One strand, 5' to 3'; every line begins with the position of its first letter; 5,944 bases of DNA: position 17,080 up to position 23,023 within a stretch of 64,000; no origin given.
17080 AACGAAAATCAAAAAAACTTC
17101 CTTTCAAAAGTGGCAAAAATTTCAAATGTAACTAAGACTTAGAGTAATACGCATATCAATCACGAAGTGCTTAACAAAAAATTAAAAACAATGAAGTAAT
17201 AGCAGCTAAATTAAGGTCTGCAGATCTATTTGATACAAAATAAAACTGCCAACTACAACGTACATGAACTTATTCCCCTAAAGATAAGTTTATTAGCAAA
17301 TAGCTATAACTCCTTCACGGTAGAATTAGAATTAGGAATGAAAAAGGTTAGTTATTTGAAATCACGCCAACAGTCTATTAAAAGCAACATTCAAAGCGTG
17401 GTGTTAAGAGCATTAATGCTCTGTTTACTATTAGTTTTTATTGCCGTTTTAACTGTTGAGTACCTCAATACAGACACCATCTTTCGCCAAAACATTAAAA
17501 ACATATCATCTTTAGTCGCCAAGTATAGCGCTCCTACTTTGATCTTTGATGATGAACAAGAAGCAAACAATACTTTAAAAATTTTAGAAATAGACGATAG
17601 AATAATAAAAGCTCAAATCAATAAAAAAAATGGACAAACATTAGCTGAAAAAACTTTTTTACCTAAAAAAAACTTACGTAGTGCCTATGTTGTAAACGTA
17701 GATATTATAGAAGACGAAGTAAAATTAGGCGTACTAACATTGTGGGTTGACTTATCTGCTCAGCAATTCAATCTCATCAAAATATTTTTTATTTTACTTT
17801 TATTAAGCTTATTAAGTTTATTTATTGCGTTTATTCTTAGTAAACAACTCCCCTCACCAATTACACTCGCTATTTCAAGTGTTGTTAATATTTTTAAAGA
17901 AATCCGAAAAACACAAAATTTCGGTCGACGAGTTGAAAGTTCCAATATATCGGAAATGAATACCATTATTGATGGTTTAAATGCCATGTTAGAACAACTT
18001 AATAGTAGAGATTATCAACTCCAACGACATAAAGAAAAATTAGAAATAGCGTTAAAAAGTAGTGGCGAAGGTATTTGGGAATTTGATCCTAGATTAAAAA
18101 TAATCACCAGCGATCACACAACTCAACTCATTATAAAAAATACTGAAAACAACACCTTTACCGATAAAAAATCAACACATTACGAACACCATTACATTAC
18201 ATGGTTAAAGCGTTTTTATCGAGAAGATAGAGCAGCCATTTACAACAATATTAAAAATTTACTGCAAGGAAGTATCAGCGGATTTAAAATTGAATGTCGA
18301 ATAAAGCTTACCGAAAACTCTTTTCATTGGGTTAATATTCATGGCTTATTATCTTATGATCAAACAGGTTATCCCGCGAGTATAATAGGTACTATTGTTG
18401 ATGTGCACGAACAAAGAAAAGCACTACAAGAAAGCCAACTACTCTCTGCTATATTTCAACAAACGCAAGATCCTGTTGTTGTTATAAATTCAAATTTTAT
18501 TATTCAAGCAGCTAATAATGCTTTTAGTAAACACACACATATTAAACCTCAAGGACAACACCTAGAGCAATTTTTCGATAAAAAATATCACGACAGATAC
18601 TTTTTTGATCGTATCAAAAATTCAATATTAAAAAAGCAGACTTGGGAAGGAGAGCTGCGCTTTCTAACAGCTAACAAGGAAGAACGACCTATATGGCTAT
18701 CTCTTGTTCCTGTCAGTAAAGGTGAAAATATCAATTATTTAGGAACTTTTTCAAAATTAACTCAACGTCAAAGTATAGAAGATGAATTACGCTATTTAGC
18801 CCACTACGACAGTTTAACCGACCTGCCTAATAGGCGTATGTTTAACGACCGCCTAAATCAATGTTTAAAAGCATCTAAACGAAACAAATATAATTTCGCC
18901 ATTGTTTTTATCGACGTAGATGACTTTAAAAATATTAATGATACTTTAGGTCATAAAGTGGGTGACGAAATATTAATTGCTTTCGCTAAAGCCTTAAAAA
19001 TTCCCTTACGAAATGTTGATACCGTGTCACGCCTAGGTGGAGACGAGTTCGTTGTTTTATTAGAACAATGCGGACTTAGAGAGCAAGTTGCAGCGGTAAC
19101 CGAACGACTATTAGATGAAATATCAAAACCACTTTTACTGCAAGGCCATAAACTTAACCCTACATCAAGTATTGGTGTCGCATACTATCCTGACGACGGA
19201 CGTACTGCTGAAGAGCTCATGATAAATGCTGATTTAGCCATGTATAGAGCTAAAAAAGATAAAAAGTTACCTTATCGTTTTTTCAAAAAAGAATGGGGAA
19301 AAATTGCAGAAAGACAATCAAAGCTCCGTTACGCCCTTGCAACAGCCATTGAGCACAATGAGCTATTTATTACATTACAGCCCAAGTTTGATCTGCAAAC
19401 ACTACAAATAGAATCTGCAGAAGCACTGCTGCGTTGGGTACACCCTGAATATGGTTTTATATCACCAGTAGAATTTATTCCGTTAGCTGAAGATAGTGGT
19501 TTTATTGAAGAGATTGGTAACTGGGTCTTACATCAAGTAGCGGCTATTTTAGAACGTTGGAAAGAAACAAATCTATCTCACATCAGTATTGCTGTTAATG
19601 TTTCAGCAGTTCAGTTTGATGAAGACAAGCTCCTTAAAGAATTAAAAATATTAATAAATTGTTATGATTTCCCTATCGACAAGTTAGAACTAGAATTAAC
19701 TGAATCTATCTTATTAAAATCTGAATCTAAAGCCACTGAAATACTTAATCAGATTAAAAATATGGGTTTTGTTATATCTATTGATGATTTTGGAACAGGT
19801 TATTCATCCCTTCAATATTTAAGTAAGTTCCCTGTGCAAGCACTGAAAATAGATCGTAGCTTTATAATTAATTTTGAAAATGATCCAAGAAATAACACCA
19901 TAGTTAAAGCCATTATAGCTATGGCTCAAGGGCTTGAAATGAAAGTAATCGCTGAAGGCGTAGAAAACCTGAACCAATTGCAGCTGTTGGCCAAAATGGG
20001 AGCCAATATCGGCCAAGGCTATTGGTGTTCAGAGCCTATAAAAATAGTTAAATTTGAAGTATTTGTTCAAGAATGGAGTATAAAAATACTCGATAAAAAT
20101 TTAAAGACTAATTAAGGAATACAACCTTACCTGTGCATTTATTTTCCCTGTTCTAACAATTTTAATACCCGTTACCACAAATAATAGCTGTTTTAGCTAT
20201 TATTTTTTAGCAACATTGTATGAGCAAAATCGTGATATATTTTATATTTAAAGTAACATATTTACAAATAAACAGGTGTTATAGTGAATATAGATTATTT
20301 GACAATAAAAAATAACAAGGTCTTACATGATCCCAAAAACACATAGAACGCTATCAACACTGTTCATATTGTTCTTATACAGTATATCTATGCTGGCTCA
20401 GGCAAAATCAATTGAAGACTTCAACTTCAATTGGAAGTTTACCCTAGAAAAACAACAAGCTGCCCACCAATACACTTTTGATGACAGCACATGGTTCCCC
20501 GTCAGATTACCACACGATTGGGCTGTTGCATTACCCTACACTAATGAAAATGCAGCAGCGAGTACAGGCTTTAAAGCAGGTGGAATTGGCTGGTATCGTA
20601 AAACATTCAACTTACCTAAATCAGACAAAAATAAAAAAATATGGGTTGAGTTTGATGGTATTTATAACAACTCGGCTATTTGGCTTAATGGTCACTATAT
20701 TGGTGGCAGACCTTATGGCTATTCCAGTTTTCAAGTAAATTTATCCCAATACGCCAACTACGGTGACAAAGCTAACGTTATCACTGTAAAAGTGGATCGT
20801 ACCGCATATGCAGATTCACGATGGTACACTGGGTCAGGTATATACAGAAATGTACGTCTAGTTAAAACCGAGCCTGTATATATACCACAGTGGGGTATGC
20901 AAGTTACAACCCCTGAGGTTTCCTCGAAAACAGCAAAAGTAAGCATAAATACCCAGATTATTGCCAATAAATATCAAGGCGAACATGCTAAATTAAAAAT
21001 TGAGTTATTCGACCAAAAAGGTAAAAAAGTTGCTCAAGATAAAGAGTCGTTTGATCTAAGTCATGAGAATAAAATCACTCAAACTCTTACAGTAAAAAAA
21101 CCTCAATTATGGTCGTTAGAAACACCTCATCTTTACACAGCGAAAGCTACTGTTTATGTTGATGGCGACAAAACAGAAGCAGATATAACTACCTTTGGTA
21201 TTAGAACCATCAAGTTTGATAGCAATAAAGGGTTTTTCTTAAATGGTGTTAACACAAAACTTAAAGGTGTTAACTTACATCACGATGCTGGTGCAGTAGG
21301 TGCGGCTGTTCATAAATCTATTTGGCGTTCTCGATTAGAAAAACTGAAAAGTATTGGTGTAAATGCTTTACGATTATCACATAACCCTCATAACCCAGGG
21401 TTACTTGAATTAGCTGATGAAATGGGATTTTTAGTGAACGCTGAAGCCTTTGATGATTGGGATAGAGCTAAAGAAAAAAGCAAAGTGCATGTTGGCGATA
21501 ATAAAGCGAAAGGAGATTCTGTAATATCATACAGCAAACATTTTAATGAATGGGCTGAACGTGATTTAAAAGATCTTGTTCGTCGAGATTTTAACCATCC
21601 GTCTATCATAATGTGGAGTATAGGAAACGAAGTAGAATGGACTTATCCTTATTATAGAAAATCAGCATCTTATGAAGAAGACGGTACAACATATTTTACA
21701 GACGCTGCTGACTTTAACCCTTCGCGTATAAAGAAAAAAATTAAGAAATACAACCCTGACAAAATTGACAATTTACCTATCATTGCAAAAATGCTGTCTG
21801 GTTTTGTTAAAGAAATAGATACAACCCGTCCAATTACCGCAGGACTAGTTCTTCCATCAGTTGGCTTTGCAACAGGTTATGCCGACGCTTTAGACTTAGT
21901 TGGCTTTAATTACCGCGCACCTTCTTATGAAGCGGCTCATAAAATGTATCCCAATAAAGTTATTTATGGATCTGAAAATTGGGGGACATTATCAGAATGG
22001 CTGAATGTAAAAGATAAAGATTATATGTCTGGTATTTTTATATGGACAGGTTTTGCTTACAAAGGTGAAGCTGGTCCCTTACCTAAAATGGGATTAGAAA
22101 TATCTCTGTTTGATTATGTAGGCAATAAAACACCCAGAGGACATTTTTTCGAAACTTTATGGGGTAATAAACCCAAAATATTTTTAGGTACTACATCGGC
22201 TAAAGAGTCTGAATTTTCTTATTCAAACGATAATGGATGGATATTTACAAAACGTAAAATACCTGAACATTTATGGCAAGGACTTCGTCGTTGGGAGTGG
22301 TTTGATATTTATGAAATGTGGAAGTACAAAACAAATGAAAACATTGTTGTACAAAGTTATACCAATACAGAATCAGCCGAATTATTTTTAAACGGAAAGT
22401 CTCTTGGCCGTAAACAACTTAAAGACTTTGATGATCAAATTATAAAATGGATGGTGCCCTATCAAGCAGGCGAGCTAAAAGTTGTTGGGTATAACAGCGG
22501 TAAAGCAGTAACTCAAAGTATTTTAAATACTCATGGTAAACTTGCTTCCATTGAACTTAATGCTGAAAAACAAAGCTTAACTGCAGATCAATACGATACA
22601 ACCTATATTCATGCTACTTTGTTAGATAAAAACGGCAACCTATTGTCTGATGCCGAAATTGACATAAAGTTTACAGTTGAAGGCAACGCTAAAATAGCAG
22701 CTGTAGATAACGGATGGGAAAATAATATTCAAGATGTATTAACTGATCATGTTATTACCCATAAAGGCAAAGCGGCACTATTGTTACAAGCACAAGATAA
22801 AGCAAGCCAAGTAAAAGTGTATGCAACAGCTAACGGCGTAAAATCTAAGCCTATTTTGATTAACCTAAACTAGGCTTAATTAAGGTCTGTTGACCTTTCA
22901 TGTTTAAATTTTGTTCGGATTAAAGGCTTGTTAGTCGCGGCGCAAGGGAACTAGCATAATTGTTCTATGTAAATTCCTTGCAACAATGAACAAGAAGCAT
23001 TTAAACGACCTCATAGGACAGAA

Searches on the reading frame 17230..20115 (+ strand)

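Call 12: search_protein_families(library=pfam, proteins=[window:17230-20115:+], max_evalue=0.001)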
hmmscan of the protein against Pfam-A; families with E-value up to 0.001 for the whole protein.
window:17230-20115:+ (961 aa): 7 families
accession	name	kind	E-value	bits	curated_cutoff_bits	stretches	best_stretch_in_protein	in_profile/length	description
PF00563.25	EAL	-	1.2e-67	228.2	31.3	1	702-936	3-236/236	EAL domain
PF00990.26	GGDEF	-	5.7e-50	169.7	23.8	1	524-678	1-158/161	Diguanylate cyclase, GGDEF domain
PF08447.18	PAS_3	-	2.2e-10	41.1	25.6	1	320-389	21-89/89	PAS fold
PF13426.13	PAS_9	-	5.4e-08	33.5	27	1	414-507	2-98/103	PAS domain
PF17152.10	CHASE8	-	3.4e-06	27.7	27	1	86-140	6-60/102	Periplasmic sensor domain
PF00989.32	PAS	-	2.3e-05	24.8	22.6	1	404-499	2-100/113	PAS fold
PF08448.16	PAS_4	-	0.0001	22.9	23.1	1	409-514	1-109/110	PAS fold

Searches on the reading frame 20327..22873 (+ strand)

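Call 12: search_protein_families(library=pfam, proteins=[window:20327-22873:+], max_evalue=0.001)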
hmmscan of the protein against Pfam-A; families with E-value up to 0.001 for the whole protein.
window:20327-22873:+ (848 aa): 11 families
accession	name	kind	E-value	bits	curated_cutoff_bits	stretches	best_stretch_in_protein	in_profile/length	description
PF18565.7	Glyco_hydro2_C5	-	3.1e-25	88.4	32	1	742-841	1-100/103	Glycoside hydrolase family 2 C-terminal domain 5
PF02837.24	Glyco_hydro_2_N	-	7.9e-24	84.9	28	1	30-181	2-168/169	Glycosyl hydrolases family 2, sugar binding domain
PF02836.23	Glyco_hydro_2_C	-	6.7e-23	81.7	21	1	300-439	5-137/302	Glycosyl hydrolases family 2, TIM barrel domain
PF16355.11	DUF4982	-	4e-20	72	23.9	1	671-728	2-60/61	Domain of unknown function (DUF4982)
PF00703.27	Glyco_hydro_2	-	4e-18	66.6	23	1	194-293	8-109/109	Glycosyl hydrolases family 2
PF22666.2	Glyco_hydro_2_N2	-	8.2e-07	29.7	27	1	88-159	50-120/167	Glycosyl hydrolase 2 galactose-binding domain-like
PF09134.16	Invasin_D3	-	1.7e-06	28.9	33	1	741-839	4-86/98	Invasin, domain 3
PF13364.12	BetaGal_ABD2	-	1.1e-05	26.6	23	1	72-159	23-109/112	Beta-galactosidase second all-beta domain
PF17786.7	Mannosidase_ig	-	3.9e-05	24.5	23.4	0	221-288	17-84/91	Mannosidase Ig/CBM-like domain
PF21467.3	BetaGal_gal-bd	-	0.00039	20.9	27.3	0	88-126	2-38/62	Beta-galactosidase, galactose-binding domain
PF02369.22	Big_1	-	0.00055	20.4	34.9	0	742-793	2-52/93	Bacterial Ig-like domain (group 1)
